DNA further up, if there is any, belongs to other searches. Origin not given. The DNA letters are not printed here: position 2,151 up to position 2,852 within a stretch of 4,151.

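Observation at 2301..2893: rop translationally coupled to an uncharacterised HTH/coiled-coil protein, in an arrangement unlike pMB1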

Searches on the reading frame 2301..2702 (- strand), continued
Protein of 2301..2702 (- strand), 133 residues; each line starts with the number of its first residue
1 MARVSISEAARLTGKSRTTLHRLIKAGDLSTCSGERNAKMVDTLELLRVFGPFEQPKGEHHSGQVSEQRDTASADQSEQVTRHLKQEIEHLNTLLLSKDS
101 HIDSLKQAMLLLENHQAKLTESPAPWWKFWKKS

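Call 88: profile_search(alignment_id=A2)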
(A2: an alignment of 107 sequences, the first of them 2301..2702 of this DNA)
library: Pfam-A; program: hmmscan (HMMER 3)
A. the first sequence (133 residues): domains with independent E <= 10: 11; with E <= 0.001: 1
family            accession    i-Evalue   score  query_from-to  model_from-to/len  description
HTH_17            PF12728.13    1.8e-05    25.3       5-31          3-29/51  Helix-turn-helix domain
AbiEi_4           PF13338.12     0.0049    17.4       4-29         14-38/49  Transcriptional regulator, AbiEi antitoxin
HTH_29            PF13551.12     0.0087    16.6       4-26         12-35/64  Winged helix-turn helix
HTH_IclR          PF09339.16      0.013    15.7       3-25         18-40/52  IclR helix-turn-helix domain
MerR              PF00376.29      0.021    15.1       5-27          1-23/38  MerR family regulatory protein
HTH_23            PF13384.12       0.06    13.6       3-26         17-40/50  Homeodomain-like domain
SlyX              PF04102.17        0.1    13.7      83-122        14-53/67  SlyX
Fes1              PF08609.16       0.17    13.3      67-119        19-66/89  Nucleotide exchange factor Fes1
Xre-like-HTH      PF20432.4        0.19    12.5       5-30         25-51/63  Antitoxin Xre-like helix-turn-helix domain
Sec2p             PF06428.16        0.2    12.1      72-118        43-89/92  GDP/GTP exchange factor Sec2p
HTH_Tnp_ISL3      PF13542.12       0.46    10.4       5-25         28-48/51  Helix-turn-helix domain of transposase family ISL3
B. every sequence of the alignment scanned on its own (107 sequences): families by number of members that match
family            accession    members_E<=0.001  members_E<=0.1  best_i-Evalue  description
HTH_17            PF12728.13                82             103        1.5e-08  Helix-turn-helix domain
MerR              PF00376.29                13              45        1.2e-05  MerR family regulatory protein
HTH_29            PF13551.12                 4              56        3.5e-04  Winged helix-turn helix
ATG16             PF08614.16                 3              14        9.1e-05  Autophagy protein 16 (ATG16)
HTH_8             PF02954.25                 2              14        4.5e-07  Bacterial regulatory protein, Fis family
CCDC93_CC         PF09762.14                 2               2        7.8e-04  CCDC93 coiled-coil domain
AbiEi_4           PF13338.12                 1              20        9.6e-04  Transcriptional regulator, AbiEi antitoxin
MerR_1            PF13411.12                 1              16        6.1e-04  MerR HTH family regulatory protein
HTH_28            PF13518.12                 1              15        7.2e-04  Helix-turn-helix domain
SlyX              PF04102.17                 1              14        6.7e-04  SlyX
FAM76             PF16046.10                 1              13        6.3e-04  FAM76 protein
bZIP_1            PF00170.26                 1               9        1.4e-04  bZIP transcription factor
HTH_7             PF02796.21                 1               8        5.1e-04  Helix-turn-helix domain of resolvase
Rab11-FIP3        PF25450.1                  1               8        6.3e-04  Rab11-FIP3-like domain
APG6_N            PF17675.6                  1               6        4.2e-04  Apg6 coiled-coil region
TRAPPC-Trs85      PF12739.12                 1               3        8.3e-04  ER-Golgi trafficking TRAPP I complex 85 kDa subunit
DUF4140           PF13600.11                 1               2        4.6e-04  N-terminal domain of unknown function (DUF4140)
Cast              PF10174.14                 1               2        1.0e-03  RIM-binding protein of the cytomatrix active zone
EMP24_GP25L       PF01105.29                 1               1        2.8e-04  emp24/gp25L/p24 family/GOLD
NUMOD1            PF07453.19                 0              22        1.0e-02  NUMOD1 domain

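Call 95: find_encoding_contigs(protein=P0250, flank=3000, max_places=3)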
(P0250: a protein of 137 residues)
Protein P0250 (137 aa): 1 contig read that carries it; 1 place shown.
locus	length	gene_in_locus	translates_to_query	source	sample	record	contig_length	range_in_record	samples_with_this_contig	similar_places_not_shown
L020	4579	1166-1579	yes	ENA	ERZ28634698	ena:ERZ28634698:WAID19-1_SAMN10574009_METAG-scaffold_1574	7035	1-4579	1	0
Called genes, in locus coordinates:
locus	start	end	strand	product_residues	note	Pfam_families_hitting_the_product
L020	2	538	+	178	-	?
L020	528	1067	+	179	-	-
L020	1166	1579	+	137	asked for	-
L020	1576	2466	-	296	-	PF01051:Rep3_N, PF21205:Rep3_C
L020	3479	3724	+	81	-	-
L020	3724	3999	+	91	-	PF05016:ParE_toxin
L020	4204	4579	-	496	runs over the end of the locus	PF02534:T4SS-DNA_transf, PF10412:TrwB_AAD_bind, PF12696:TraG-D_C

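Call 96: find_encoding_contigs(protein=P0155, flank=3000, max_places=3)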
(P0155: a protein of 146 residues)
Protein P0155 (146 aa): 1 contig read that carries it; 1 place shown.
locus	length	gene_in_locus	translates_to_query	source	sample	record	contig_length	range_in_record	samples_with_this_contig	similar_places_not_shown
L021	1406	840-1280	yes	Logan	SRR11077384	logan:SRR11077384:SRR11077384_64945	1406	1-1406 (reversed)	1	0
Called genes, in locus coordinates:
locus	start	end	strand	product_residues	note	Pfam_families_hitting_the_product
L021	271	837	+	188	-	PF05732:RepL (faint)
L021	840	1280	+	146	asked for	-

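Call 97: find_encoding_contigs(protein=P0200, flank=3000, max_places=3)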
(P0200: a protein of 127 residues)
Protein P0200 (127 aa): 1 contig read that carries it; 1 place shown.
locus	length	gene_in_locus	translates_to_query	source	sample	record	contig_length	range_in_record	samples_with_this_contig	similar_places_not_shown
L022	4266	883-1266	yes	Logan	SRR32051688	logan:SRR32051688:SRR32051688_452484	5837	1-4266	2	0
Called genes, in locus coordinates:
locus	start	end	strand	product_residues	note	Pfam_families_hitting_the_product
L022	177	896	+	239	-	PF01051:Rep3_N, PF21205:Rep3_C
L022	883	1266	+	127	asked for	PF12728:HTH_17 (weak)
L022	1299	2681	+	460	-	PF13576:Pentapeptide_3 (faint), PF00805:Pentapeptide (weak), PF13599:Pentapeptide_4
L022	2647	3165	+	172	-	-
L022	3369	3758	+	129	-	-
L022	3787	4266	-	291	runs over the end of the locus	PF12834:Phage_int_SAM_2, PF12835:Integrase_1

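Call 98: find_encoding_contigs(protein=P0132, flank=2500, max_places=2)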
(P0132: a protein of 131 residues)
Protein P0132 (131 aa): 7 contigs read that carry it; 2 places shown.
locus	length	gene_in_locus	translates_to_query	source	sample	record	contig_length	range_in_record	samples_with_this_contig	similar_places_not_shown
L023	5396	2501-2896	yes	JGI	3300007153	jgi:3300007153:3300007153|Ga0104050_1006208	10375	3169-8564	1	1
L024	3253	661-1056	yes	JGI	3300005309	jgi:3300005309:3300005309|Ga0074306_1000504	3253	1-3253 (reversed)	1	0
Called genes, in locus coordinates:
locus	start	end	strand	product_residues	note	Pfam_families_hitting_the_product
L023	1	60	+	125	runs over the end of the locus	-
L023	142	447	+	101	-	-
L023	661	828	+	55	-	-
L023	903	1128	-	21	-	-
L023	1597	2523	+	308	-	PF10134:RPA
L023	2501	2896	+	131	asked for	PF12728:HTH_17 (faint)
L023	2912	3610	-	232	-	-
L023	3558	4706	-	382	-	-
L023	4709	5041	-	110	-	PF10106:DUF2345 (weak)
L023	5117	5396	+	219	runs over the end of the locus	-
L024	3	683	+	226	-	?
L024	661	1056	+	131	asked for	PF12728:HTH_17 (faint)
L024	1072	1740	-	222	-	-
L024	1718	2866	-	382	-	-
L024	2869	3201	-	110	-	PF10106:DUF2345 (weak)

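Call 99: find_encoding_contigs(protein=P0172, flank=2500, max_places=2)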
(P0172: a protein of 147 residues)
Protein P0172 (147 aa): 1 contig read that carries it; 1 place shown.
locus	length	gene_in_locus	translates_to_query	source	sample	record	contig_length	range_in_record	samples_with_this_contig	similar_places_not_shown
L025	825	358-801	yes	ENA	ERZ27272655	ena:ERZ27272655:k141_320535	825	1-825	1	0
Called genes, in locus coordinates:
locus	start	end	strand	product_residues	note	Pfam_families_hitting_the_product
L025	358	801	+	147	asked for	PF02954:HTH_8 (weak), PF12728:HTH_17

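Call 100: find_encoding_contigs(protein=P0214, flank=2500, max_places=2)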
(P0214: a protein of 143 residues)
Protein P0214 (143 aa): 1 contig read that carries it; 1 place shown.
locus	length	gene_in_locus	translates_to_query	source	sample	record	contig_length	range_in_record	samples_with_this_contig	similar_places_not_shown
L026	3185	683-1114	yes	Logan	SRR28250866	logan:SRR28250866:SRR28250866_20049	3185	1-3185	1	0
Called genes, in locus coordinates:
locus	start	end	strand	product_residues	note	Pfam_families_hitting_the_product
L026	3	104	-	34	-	?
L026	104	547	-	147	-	PF28031:ParC-like (weak), PF21217:PaaA2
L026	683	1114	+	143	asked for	-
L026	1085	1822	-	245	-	-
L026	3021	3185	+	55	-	?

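Call 101: find_encoding_contigs(protein=P0231, flank=2500, max_places=2)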
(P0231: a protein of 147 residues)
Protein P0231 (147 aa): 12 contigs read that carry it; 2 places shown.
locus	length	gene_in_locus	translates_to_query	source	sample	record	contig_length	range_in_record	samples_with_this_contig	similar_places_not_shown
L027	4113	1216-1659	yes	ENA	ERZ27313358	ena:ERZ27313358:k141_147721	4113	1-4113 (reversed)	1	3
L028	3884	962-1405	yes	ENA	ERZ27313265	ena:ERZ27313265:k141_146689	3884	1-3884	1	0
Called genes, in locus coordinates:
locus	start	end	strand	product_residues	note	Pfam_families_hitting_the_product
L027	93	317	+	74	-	-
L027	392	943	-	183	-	-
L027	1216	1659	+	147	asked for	PF28487:WIP_coiled_coil (weak)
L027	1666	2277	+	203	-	PF13730:HTH_36, PF21984:DnaD_N (weak), PF13412:HTH_24 (weak)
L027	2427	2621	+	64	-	-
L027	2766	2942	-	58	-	-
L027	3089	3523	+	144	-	-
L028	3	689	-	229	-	?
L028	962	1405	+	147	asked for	PF28487:WIP_coiled_coil (weak)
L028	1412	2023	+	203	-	PF13730:HTH_36, PF21984:DnaD_N (weak), PF13412:HTH_24 (weak)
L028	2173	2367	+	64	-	-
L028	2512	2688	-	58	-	-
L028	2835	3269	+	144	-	-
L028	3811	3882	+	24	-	?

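Call 111: search_protein_families(proteins=[window:2301-2702:-], library=padloc, max_evalue=0.01)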
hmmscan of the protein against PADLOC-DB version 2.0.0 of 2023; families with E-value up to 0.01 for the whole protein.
window:2301-2702:- (133 aa): 1 family
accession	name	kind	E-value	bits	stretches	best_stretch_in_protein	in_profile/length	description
PDLC04133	mad1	-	3e-06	25.4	1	2-29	4-31/60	mads_1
